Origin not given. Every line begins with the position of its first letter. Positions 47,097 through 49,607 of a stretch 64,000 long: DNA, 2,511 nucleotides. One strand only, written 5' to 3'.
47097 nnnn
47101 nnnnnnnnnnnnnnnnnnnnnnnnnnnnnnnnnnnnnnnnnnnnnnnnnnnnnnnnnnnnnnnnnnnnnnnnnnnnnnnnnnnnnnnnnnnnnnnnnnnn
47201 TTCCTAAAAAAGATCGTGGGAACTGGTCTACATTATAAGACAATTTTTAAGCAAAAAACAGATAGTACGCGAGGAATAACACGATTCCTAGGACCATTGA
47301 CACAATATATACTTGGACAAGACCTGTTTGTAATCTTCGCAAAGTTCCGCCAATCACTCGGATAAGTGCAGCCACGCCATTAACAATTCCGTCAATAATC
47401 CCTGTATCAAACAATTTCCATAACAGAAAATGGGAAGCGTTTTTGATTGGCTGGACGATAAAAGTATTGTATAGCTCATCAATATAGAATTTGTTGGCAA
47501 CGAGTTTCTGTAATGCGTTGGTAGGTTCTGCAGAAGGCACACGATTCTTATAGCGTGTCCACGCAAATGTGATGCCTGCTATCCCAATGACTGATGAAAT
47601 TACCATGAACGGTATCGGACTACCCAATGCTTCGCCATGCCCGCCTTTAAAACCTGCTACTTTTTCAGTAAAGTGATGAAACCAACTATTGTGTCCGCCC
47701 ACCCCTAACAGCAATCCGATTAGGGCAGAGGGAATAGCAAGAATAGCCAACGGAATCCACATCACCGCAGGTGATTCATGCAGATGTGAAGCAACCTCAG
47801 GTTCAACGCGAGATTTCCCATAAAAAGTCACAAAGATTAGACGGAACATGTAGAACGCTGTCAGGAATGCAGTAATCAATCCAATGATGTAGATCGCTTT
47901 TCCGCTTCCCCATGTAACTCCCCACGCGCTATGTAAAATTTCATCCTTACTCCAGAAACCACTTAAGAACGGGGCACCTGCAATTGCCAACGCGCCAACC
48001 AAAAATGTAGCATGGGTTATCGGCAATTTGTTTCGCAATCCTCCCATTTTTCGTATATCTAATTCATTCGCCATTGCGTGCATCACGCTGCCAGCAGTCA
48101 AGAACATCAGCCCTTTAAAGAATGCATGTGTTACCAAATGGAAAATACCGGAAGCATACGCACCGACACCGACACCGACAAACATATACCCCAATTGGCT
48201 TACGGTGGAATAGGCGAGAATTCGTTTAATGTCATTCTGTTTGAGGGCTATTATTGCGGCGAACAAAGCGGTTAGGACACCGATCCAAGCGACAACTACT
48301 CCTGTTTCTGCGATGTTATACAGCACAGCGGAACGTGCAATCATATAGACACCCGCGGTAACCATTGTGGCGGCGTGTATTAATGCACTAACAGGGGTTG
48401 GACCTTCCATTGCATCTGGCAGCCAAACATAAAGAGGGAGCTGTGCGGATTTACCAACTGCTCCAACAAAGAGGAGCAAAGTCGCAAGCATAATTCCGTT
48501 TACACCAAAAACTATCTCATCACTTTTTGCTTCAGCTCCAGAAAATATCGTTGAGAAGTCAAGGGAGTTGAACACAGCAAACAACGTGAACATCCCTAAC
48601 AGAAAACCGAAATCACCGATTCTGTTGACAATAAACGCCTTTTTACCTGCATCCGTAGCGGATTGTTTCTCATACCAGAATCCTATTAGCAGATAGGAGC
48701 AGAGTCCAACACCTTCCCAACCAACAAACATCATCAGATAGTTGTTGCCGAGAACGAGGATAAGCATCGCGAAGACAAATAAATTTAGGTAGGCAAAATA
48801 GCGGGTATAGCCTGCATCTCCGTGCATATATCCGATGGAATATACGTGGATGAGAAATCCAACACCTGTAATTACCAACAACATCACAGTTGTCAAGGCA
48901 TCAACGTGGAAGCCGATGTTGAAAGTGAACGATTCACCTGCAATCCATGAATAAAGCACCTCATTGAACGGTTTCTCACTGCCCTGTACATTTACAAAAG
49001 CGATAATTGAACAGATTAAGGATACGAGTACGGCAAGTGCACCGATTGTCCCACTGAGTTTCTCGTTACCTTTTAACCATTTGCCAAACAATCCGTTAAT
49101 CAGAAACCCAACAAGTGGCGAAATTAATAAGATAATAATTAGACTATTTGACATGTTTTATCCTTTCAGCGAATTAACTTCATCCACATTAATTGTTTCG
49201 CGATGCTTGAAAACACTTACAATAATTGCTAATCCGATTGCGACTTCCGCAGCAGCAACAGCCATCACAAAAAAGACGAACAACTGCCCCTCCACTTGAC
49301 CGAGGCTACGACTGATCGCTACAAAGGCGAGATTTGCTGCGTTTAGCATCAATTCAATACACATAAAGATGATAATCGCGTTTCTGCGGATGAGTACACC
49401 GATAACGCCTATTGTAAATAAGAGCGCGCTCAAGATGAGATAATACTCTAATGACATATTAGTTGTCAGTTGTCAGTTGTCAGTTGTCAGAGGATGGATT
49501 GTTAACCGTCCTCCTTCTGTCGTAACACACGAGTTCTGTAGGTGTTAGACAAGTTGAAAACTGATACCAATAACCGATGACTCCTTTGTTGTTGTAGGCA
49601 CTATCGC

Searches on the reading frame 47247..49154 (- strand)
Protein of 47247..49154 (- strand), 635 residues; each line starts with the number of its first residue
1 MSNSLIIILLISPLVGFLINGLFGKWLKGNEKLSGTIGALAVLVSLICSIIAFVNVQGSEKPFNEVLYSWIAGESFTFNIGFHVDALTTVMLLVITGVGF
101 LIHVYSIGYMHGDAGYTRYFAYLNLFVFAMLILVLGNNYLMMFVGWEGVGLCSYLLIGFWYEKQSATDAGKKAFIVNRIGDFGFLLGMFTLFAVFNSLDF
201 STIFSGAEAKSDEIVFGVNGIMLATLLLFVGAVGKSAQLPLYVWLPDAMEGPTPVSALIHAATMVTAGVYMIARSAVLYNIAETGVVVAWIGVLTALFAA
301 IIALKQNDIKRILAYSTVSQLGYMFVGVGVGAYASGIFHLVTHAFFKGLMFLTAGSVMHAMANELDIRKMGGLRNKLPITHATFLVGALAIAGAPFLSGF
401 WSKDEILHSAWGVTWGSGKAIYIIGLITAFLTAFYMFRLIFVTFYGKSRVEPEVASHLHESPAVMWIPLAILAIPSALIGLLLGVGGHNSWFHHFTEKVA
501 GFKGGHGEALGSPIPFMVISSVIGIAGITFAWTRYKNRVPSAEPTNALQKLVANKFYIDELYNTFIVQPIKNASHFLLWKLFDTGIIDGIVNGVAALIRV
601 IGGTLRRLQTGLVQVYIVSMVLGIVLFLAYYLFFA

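Call 4: search_protein_families(library=pfam, proteins=[window:47247-49154:-], max_evalue=0.01)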
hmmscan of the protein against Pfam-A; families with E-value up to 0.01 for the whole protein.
window:47247-49154:- (635 aa): 2 families
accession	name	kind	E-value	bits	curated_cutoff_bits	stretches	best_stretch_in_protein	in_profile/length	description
PF00361.26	Proton_antipo_M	-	7.8e-87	291.6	21.5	1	137-430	2-292/294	NADH:quinone oxidoreductase/Mrp antiporter, TM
PF00662.26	Proton_antipo_N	-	2.3e-21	75.9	24.5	1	70-120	1-51/51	NADH-Ubiquinone oxidoreductase (complex I), chain 5 N-terminus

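Call 5: search_protein_families(library=ncbifam, proteins=[window:47247-49154:-], max_evalue=0.01)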
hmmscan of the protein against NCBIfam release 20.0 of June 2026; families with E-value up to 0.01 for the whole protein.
window:47247-49154:- (635 aa): 74 families (the best 25 are shown)
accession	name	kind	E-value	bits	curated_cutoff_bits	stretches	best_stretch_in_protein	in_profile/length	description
TIGR01974.1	NDH_I_L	subfamily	1.3e-231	770.9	407.5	1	5-631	2-629/630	NADH-quinone oxidoreductase subunit L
NF005141.0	PRK06590.1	equivalog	3e-227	756.4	556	1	4-633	3-611/615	NADH-quinone oxidoreductase subunit L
NF005626.0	PRK07376.1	equivalog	1.3e-164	549.2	963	2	11-451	13-461/675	NAD(P)H-quinone oxidoreductase subunit 5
NF040617.1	F420_dehyd_FpoL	exception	1.5e-137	460.1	1050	1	7-628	7-659/669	F420H2 dehydrogenase subunit FpoL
NF005633.0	PRK07390.1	subfamily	1.7e-96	324.2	676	1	30-632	35-607/613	NAD(P)H-quinone oxidoreductase subunit F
NF009287.0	PRK12647.1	equivalog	2.2e-90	304.3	937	1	6-514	3-497/773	putative monovalent cation/H+ antiporter subunit A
NF009288.0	PRK12648.1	equivalog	5.8e-89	299.4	1104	1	6-482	3-470/954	monovalent cation/H+ antiporter subunit A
NF009285.0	PRK12645.1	equivalog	8.3e-88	295.5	1028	1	5-482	3-492/804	Na+/H+ antiporter subunit A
TIGR01960.1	ndhF3_CO2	subfamily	3.9e-87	293.2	588.7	1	35-629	40-604/606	NAD(P)H dehydrogenase, subunit NdhF3 family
NF005097.0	PRK06525.1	equivalog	3.1e-86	290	430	1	10-476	9-471/480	hydrogenase 4 subunit D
TIGR00940.1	2a6301s01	subfamily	3.6e-84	283.5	920.45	1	8-483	4-489/793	monovalent cation:proton antiporter subunit A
NF009289.0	PRK12649.1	equivalog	3.5e-82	277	1117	1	35-489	33-491/789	putative monovalent cation/H+ antiporter subunit A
NF009284.0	PRK12644.1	equivalog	9.2e-82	275.5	962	1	40-536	32-524/975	Na+/H+ antiporter subunit A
NF009290.0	PRK12650.1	equivalog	2.5e-79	267.3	980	1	14-530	11-518/966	DUF4040 family protein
NF009286.0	PRK12646.1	equivalog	3.3e-72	244.2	1063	1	9-479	6-489/800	DUF4040 family protein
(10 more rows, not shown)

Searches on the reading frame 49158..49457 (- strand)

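Call 9: search_protein_families(library=pfam, proteins=[window:49158-49457:-], max_evalue=0.001)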
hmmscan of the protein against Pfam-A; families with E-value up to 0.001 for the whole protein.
window:49158-49457:- (99 aa): 1 family
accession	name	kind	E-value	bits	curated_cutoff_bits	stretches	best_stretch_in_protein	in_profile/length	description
PF00420.29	Oxidored_q2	-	3e-31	107.5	26.1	1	6-99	2-95/95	NADH-ubiquinone/plastoquinone oxidoreductase chain 4L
